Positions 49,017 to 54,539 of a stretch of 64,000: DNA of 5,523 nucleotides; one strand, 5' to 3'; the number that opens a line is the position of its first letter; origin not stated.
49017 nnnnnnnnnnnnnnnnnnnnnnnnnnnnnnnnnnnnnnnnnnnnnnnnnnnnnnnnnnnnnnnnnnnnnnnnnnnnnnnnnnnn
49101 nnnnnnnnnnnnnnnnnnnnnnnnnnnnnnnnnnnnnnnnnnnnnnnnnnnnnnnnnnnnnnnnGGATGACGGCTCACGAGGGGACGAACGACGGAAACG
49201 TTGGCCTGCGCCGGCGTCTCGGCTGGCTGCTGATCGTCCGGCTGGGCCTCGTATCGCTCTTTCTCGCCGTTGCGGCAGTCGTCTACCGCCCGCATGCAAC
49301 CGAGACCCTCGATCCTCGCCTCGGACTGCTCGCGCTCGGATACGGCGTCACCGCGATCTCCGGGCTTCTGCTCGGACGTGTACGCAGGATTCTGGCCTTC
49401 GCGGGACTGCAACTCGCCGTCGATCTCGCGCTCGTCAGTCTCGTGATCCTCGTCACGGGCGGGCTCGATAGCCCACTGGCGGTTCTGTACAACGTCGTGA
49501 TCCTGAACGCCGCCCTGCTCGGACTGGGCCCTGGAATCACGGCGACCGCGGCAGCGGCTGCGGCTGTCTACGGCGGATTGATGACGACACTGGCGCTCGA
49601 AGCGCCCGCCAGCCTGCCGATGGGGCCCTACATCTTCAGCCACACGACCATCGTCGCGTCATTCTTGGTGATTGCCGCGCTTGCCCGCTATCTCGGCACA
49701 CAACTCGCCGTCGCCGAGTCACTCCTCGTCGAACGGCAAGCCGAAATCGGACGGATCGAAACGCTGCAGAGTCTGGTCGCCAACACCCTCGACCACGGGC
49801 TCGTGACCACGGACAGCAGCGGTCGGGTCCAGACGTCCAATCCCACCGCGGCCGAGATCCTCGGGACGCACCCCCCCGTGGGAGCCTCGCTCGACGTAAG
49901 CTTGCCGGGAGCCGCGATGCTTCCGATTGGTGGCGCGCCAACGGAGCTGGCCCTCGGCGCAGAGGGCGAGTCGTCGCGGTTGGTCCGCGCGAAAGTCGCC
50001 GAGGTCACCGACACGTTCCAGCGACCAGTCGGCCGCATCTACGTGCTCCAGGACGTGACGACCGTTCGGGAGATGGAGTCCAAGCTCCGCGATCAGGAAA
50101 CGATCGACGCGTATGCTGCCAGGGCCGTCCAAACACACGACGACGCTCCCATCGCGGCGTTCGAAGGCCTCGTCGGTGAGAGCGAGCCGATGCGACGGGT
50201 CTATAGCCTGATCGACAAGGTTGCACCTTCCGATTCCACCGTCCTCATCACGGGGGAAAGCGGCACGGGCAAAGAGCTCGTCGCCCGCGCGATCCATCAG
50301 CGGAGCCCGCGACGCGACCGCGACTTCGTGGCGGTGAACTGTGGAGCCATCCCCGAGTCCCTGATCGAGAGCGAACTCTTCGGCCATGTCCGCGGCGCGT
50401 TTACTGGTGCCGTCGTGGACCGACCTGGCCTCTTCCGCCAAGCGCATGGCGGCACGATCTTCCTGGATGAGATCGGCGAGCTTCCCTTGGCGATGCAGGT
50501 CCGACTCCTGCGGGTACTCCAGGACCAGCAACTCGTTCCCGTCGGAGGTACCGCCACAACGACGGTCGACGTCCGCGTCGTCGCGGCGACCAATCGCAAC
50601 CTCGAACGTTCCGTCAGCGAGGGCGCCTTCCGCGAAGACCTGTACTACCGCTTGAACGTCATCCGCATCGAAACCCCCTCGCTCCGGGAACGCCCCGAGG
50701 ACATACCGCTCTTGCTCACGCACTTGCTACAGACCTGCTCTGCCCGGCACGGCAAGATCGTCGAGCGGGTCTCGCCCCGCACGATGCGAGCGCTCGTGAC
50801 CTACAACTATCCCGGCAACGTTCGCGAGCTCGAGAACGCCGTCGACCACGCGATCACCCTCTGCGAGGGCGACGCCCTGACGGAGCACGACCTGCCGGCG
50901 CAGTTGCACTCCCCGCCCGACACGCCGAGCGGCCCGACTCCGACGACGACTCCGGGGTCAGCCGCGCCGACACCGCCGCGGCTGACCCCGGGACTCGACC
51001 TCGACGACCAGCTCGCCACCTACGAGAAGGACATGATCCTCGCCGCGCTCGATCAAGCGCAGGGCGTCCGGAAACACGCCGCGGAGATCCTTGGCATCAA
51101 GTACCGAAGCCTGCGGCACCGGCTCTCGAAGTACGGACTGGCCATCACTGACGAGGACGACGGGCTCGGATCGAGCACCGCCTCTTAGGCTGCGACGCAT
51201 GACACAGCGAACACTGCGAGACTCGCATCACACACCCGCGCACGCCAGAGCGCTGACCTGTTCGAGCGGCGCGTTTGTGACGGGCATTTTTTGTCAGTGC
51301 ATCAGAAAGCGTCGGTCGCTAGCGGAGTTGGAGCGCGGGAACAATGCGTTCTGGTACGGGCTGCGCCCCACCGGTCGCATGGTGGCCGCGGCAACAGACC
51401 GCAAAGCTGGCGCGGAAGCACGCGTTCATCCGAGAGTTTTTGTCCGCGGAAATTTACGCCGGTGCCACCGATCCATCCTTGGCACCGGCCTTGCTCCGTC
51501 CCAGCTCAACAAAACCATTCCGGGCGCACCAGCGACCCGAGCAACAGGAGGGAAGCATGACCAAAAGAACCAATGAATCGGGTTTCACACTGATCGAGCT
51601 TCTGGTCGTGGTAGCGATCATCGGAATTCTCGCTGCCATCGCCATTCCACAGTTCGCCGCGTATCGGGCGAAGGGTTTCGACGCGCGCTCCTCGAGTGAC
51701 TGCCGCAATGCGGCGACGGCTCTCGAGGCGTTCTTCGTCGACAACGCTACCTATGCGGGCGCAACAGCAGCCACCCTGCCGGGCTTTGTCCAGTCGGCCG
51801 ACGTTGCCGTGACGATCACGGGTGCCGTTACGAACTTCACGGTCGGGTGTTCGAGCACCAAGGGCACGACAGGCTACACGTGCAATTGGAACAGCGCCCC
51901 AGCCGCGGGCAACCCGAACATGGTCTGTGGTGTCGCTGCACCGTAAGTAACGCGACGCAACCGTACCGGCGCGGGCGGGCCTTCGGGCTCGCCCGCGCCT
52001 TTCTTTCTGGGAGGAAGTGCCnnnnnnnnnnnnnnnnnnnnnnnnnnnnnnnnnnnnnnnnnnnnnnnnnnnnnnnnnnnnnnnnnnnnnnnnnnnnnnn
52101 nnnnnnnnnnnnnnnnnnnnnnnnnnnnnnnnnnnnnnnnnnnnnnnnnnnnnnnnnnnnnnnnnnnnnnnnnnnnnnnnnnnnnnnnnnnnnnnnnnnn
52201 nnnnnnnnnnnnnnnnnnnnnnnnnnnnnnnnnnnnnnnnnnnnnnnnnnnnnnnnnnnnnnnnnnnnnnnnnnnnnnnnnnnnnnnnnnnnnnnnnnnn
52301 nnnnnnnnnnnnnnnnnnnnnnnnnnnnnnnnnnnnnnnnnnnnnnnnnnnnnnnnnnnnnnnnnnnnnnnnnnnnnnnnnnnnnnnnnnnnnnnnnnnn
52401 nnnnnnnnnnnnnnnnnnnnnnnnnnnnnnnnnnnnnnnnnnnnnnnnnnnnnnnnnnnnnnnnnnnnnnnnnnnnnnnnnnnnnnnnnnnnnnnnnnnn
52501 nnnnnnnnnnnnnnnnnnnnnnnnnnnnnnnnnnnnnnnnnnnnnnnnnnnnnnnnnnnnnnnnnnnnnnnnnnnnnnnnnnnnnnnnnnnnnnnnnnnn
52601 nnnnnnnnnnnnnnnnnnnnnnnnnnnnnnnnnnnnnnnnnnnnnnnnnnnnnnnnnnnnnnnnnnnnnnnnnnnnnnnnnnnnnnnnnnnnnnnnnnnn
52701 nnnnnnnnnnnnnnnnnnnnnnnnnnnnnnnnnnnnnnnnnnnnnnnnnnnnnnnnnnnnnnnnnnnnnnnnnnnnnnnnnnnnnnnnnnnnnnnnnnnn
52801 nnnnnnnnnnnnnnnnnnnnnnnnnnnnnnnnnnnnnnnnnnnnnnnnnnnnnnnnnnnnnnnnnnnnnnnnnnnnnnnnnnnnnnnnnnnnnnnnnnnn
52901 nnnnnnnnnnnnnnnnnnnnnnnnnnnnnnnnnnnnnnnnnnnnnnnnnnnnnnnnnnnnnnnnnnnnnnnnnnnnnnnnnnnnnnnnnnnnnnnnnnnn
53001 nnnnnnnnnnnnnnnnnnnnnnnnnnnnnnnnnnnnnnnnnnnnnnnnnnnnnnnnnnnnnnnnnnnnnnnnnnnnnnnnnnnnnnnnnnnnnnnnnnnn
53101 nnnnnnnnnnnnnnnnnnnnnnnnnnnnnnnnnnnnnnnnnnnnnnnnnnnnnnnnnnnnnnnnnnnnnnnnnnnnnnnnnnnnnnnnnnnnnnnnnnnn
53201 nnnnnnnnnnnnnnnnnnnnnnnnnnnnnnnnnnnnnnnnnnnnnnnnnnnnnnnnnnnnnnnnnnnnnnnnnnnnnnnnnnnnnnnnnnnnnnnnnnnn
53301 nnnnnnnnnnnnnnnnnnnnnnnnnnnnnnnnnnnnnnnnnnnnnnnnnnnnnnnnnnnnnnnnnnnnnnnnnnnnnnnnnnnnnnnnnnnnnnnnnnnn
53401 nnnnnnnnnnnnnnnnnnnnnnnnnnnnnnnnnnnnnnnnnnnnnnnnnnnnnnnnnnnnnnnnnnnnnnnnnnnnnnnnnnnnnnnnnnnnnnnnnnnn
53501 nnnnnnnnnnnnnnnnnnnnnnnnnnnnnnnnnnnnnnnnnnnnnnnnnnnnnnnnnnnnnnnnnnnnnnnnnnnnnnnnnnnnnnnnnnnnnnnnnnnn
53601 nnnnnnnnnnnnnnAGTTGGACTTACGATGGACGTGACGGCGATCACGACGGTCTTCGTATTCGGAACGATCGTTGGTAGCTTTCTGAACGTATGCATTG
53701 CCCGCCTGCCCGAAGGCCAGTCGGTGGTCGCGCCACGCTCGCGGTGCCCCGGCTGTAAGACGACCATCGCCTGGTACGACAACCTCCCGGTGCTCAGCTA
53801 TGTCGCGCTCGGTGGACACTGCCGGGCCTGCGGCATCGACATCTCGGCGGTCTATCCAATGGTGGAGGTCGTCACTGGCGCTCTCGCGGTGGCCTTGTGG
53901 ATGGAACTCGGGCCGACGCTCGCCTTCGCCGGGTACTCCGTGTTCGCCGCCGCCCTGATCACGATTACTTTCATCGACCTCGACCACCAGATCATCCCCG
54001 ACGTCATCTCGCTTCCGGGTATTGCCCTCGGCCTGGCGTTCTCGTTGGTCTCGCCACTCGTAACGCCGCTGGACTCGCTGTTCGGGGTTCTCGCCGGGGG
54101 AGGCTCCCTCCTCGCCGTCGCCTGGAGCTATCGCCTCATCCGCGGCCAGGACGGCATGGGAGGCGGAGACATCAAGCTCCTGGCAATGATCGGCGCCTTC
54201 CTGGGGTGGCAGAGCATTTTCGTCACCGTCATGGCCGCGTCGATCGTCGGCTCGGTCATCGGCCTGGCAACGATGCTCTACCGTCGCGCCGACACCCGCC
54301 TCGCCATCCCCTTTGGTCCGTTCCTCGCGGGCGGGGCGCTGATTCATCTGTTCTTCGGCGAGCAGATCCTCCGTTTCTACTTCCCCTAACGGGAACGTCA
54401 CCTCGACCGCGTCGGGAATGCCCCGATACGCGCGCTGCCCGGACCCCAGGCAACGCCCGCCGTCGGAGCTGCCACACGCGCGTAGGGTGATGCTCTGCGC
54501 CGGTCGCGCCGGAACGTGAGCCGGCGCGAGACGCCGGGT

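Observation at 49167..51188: One-component PilS/PilR hybrid: a 6-TM sensor + PAS fused directly to a sigma-54 AAA+ activator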

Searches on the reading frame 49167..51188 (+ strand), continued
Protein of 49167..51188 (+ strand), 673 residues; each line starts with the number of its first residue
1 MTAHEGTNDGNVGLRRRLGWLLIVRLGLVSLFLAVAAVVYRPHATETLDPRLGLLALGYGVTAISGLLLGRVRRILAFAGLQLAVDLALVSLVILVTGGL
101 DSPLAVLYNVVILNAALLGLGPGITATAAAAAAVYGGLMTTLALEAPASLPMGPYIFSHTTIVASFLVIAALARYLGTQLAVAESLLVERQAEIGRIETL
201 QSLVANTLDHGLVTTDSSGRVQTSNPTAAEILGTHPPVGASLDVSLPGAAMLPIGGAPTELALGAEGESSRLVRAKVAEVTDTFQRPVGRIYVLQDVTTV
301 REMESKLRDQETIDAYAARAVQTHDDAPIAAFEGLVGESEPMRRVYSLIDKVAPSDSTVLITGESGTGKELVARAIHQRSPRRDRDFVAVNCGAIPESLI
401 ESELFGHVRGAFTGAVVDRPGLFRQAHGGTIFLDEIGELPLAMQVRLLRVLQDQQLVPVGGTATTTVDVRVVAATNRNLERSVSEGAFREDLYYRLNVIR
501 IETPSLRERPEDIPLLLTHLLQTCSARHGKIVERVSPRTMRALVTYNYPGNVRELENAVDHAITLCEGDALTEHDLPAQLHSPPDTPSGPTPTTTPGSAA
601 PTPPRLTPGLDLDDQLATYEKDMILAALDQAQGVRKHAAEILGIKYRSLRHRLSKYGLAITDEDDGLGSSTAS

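Call 76: list_cluster_members(proteins=[P0001, P0002, P0228, P0052, P0064, P0033])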
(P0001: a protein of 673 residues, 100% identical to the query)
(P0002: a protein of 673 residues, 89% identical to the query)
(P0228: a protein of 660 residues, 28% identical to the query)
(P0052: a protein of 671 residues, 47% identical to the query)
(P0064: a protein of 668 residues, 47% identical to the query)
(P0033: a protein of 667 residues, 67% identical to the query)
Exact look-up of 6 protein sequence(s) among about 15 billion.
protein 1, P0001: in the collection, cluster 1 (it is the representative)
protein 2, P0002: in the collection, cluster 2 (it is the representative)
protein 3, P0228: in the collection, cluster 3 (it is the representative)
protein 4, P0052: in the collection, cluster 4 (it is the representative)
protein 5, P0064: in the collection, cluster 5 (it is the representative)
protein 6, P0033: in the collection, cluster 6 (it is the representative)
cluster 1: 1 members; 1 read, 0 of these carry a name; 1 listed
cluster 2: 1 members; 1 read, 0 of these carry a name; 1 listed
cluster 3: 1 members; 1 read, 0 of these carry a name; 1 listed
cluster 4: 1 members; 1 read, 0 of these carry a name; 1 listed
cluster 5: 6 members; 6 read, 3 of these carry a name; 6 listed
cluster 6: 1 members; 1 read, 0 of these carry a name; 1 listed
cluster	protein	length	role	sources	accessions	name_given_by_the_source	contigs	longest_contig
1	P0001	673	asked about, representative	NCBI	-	-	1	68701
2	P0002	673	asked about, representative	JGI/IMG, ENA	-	-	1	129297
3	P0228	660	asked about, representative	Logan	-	-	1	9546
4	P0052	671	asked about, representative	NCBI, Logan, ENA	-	-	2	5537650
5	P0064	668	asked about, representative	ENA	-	-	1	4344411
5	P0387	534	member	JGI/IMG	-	transcriptional regulator with PAS, ATPase and Fis domain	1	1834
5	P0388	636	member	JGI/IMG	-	transcriptional regulator with PAS, ATPase and Fis domain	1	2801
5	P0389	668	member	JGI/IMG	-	transcriptional regulator with PAS, ATPase and Fis domain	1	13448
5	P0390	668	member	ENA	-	-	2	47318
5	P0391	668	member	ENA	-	-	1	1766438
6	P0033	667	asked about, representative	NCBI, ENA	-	-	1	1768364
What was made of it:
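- Tried and rejected: Cluster look-up gave no organism names (call 76).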

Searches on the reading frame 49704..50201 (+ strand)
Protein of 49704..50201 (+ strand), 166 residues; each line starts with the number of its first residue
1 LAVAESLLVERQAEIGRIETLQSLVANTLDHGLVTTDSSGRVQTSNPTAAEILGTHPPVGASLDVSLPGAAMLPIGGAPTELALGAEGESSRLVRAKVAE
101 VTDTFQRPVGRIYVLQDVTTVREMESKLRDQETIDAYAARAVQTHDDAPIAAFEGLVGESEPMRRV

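Call 84: search_protein_families(library=pfam, proteins=[window:49704-50201:+], max_evalue=10)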
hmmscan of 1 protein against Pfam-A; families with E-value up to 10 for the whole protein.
window:49704-50201:+ (166 aa): 2 families
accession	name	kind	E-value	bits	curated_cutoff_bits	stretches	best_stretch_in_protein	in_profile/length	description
PF00989.32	PAS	-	0.071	13.6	22.6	1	26-54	7-35/113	PAS fold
PF13426.13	PAS_9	-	0.2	12.4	27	1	31-57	2-28/103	PAS domain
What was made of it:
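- On PilS-type sensor histidine kinase: Weak on this sequence alone (call 84).
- Checked: None appears at E<=10 on aa 180-345 alone (call 84). On this sequence Pfam gives only E 0.071 (call 84).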

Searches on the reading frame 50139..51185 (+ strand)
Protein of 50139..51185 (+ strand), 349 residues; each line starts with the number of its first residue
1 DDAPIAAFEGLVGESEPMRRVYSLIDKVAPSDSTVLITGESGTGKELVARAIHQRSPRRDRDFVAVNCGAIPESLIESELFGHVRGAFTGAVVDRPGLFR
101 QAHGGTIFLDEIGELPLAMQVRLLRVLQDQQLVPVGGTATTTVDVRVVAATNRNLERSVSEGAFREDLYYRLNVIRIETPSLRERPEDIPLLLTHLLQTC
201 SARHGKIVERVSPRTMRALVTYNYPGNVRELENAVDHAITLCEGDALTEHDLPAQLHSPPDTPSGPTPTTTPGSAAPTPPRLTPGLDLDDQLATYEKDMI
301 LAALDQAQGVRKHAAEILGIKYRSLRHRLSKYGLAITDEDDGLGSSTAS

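Call 46: find_homologous_proteins(query=window:50139-51185:+, max_evalue=1e-20)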
Query window:50139-51185:+ (349 aa): 8000 proteins with E <= 1e-20 among 8000 candidates; the best 120 are listed.
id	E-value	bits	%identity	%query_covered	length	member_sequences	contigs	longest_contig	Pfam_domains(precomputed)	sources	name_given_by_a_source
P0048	6.3e-195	665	88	99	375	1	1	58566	PF00158.33,PF25601.2,PF02954.26,PF00004.36,PF14532.13,PF07728.21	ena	-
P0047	1.9e-165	568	77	97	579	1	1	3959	PF13188.14,PF00158.33,PF25323.3,PF25601.2,PF02954.26,PF14532.13,PF07728.21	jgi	jgi:two-component system response regulator PilR (NtrC family)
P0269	3.6e-158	544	78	93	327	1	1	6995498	PF00158.33,PF25601.2,PF02954.26,PF00004.36,PF14532.13,PF07728.21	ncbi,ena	-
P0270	4.4e-147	508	71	93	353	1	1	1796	PF00158.33,PF25601.2,PF02954.26,PF00004.36,PF14532.13,PF07728.21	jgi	-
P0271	5.7e-146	504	74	89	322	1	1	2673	PF00158.33,PF25601.2,PF02954.26,PF00004.36,PF14532.13,PF07728.21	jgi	jgi:two-component system response regulator PilR (NtrC family)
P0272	5.6e-131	455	77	80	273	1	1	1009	PF00158.33,PF25601.2,PF02954.26,PF14532.13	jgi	jgi:two-component system response regulator PilR (NtrC family)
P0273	1.1e-118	414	60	94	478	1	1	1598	PF00158.33,PF25601.2,PF02954.26,PF14532.13,PF07728.21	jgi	jgi:two-component system response regulator PilR (NtrC family)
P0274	1.1e-116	408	56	97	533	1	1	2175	PF13188.14,PF00158.33,PF25601.2,PF02954.26,PF08448.17,PF00004.36,PF00989.32,PF14532.13,PF07728.21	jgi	jgi:PAS domain S-box-containing protein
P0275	2.1e-116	407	56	97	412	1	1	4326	PF00158.33,PF25601.2,PF02954.26,PF14532.13,PF07728.21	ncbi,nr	ncbi:MAG TPA: sigma 54-interacting transcriptional regulator, partial [Candidatus Binatia bacterium]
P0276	8.0e-115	402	58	96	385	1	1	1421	PF00158.33,PF25601.2,PF02954.26,PF00004.36,PF14532.13,PF07728.21,PF13191.13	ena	-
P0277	3.2e-113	396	57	96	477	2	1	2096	PF13188.14,PF00158.33,PF25601.2,PF02954.26,PF08448.17,PF00989.32,PF14532.13,PF07728.21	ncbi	-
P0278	1.5e-112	394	56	93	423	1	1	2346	PF00158.33,PF25601.2,PF02954.26,PF00004.36,PF14532.13,PF07728.21,PF13191.13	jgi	jgi:transcriptional regulator with PAS, ATPase and Fis domain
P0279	9.2e-112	392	56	95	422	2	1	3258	PF00158.33,PF25601.2,PF02954.26,PF00004.36,PF14532.13,PF07728.21,PF13191.13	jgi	-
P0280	1.3e-111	391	58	94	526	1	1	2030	PF13426.14,PF00158.33,PF25601.2,PF02954.26,PF08448.17,PF00989.32,PF14532.13,PF07728.21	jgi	jgi:two-component system response regulator PilR (NtrC family)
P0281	1.5e-111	391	56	94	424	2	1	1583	PF00158.33,PF25601.2,PF02954.26,PF14532.13,PF07728.21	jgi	jgi:two-component system response regulator PilR (NtrC family)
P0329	2.0e-105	371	55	94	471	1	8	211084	PF00158.33,PF25601.2,PF02954.26,PF00004.36,PF14532.13,PF07728.21,PF00072.31,PF01078.28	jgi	jgi:two-component system response regulator PilR (NtrC family)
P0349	1.6e-103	364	54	95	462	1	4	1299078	PF00158.33,PF25601.2,PF02954.26,PF23198.2,PF14532.13,PF07728.21,PF00072.31,PF13191.13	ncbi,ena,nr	ncbi:MAG: sigma-54-dependent Fis family transcriptional regulator [Kofleriaceae bacterium]|nr:sigma-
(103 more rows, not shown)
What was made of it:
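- On PilR-type response regulator: 53-57% identity to REC-containing proteins that JGI labels PilR (call 46).
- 53-57% identity to REC-AAA+-HTH proteins annotated as PilR (call 46).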

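Call 47: find_encoding_contigs(protein=P0349, flank=7000, max_places=1)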
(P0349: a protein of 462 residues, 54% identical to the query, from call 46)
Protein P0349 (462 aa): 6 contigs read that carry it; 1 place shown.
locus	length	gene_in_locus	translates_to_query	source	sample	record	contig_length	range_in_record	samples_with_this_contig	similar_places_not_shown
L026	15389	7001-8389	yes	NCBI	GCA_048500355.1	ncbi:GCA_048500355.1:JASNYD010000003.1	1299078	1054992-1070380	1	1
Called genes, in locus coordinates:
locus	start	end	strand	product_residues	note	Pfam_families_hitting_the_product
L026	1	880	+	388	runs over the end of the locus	PF02374:ArsA_ATPase, PF10609:ParA (faint), PF13614:AAA_31, PF01656:CbiA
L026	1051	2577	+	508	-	-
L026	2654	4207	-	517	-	-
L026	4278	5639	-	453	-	PF26686:DUF8575 (weak)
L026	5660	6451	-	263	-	PF00106:adh_short, PF08659:KR, PF13561:adh_short_C2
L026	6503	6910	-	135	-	-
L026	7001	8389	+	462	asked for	PF00072:Response_reg, PF23198:PDE8A_N (weak), PF00158:Sigma54_activat, PF13191:AAA_16 (weak), PF14532:Sigma54_activ_2, PF07728:AAA_5 (weak), PF25601:AAA_lid_14, PF02954:HTH_8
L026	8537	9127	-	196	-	PF05685:Uma2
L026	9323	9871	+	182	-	PF07963:N_methyl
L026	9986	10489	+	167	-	PF07963:N_methyl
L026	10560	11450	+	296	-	-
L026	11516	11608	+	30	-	-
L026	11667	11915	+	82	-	-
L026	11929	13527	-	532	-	PF03349:Toluene_X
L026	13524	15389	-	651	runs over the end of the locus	PF01134:GIDA, PF12831:FAD_oxidored (weak), PF21680:GIDA_C_1st, PF13932:SAM_GIDA_C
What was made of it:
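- One of them lies next to pilin genes (call 47).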

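Call 48: find_encoding_contigs(protein=P0329, flank=7000, max_places=1)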
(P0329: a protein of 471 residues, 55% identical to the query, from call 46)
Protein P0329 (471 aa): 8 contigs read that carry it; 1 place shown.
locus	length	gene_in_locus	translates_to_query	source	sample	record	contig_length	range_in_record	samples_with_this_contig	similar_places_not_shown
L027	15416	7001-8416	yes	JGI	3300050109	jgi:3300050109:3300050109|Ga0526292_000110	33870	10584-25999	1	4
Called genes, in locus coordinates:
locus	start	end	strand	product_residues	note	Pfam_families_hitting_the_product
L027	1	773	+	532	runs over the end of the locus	PF02321:OEP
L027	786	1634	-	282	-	PF02578:Cu-oxidase_4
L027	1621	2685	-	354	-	PF01479:S4, PF00849:PseudoU_synth_2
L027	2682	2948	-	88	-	-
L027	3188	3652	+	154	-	-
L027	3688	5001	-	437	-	PF00675:Peptidase_M16, PF05193:Peptidase_M16_C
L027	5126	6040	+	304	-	PF04794:YdjC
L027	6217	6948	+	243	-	PF13489:Methyltransf_23, PF13847:Methyltransf_31, PF08241:Methyltransf_11, PF08242:Methyltransf_12, PF13649:Methyltransf_25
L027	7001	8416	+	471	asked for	PF00072:Response_reg, PF00158:Sigma54_activat, PF14532:Sigma54_activ_2, PF01078:Mg_chelatase (faint), PF00004:AAA (weak), PF07728:AAA_5, PF25601:AAA_lid_14, PF02954:HTH_8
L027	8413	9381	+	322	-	-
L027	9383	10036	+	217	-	PF13489:Methyltransf_23, PF08241:Methyltransf_11, PF08242:Methyltransf_12, PF13649:Methyltransf_25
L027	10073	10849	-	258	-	PF13489:Methyltransf_23, PF08241:Methyltransf_11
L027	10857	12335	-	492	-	PF13489:Methyltransf_23, PF08241:Methyltransf_11, PF08242:Methyltransf_12, PF13649:Methyltransf_25, PF13847:Methyltransf_31, PF00535:Glycos_transf_2, PF10111:Glyco_tranf_2_2 (weak)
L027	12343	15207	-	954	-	PF00069:Pkinase, PF07714:PK_Tyr_Ser-Thr, PF08308:PEGA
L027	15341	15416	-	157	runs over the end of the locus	PF00160:Pro_isomerase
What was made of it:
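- On PilR-type response regulator: Genomic context of two of them is mixed (calls 47, 48).
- One PilR-annotated relative is not near pilus genes (call 48).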

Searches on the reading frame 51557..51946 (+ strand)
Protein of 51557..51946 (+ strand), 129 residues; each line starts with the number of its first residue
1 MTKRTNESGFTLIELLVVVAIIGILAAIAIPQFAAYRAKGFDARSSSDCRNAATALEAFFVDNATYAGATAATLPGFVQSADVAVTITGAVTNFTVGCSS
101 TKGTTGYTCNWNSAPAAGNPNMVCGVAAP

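Call 63: search_protein_families(library=ncbifam, proteins=[window:51557-51946:+], max_evalue=0.1)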
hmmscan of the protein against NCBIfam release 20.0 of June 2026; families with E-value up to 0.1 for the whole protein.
window:51557-51946:+ (129 aa): 14 families
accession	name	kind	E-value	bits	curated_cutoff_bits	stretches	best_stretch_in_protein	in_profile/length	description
NF041775.1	typeIV_PilA_Myxo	equivalog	2.7e-13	50.4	400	1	7-67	10-70/214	type IV pilin protein PilA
TIGR01710.1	typeII_sec_gspG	equivalog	2e-10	40.8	88.85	1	8-67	1-60/134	type II secretion system major pseudopilin GspG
NF007862.0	PRK10574.1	equivalog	4.8e-09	36.5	138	1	5-39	2-36/145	prepilin peptidase-dependent pilin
TIGR02532.1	IV_pilin_GFxxxE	domain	1.6e-08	34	16.3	1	8-30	2-24/24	prepilin-type N-terminal cleavage/methylation domain-containing protein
TIGR01708.2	typeII_sec_gspH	equivalog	1.4e-07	31.6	80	1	7-36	1-30/169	type II secretion system minor pseudopilin GspH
NF040999.1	pilin_ComGC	equivalog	3.8e-06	27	75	1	8-37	2-31/84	competence type IV pilus major pilin ComGC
TIGR02596.1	TIGR02596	subfamily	7.3e-05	22.9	70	1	10-34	1-25/196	Verru_Chthon cassette protein D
NF007800.0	PRK10506.1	equivalog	8.9e-05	22.4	158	1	5-39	6-40/163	prepilin peptidase-dependent protein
NF041013.1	T4P_ComGE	equivalog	0.00016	21.7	49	1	8-40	4-36/83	competence type IV pilus minor pilin ComGE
TIGR02599.1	TIGR02599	subfamily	0.012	14.9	256.5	1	9-58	1-51/361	Verru_Chthon cassette protein C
NF040982.1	ComGD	equivalog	0.019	15.4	70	1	7-30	1-24/139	competence type IV pilus minor pilin ComGD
TIGR01711.1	gspJ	equivalog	0.039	13.8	64.85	1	9-28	2-21/192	type II secretion system minor pseudopilin GspJ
TIGR01707.1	gspI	equivalog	0.063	13.8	44.35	1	9-31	1-23/101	type II secretion system minor pseudopilin GspI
TIGR02523.1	type_IV_pilV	equivalog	0.098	13.1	52.2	0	8-38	2-33/139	type IV pilus modification protein PilV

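Call 65: search_protein_families(library=pfam, proteins=[window:51557-51946:+], max_evalue=0.01)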
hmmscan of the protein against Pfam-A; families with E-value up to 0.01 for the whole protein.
window:51557-51946:+ (129 aa): 2 families
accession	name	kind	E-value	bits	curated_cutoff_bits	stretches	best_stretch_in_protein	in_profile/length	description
PF07963.17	N_methyl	-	1.5e-09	37.4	21.2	1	5-30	2-27/27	Prokaryotic N-terminal methylation motif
PF18200.7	Big_11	-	0.0046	17.3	25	1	52-111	16-75/87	Bacterial Ig-like domain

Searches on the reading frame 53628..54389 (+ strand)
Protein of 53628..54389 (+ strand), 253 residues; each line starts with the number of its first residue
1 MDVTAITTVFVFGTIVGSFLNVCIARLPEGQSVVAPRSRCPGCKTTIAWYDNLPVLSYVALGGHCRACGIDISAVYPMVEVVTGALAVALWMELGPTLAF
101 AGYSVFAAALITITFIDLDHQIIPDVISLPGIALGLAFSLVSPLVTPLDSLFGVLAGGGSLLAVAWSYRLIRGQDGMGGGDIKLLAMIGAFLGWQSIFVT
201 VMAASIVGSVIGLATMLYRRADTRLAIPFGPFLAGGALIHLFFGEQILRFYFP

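Call 65: search_protein_families(library=pfam, proteins=[window:53628-54389:+], max_evalue=0.01)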
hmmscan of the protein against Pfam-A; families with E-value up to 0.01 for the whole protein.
window:53628-54389:+ (253 aa): 2 families
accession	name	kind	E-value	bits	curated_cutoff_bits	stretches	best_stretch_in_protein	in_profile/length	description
PF06750.18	A24_N_bact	-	5.3e-33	113.4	23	1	11-93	1-83/84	Bacterial Peptidase A24 N-terminal domain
PF01478.23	Peptidase_A24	-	1.5e-22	80.4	26.5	1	105-213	2-104/104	Type IV leader peptidase family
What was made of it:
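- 53628..54389 (+): pilD prepilin peptidase. Pfam A24_N_bact + Peptidase_A24 (call 65).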
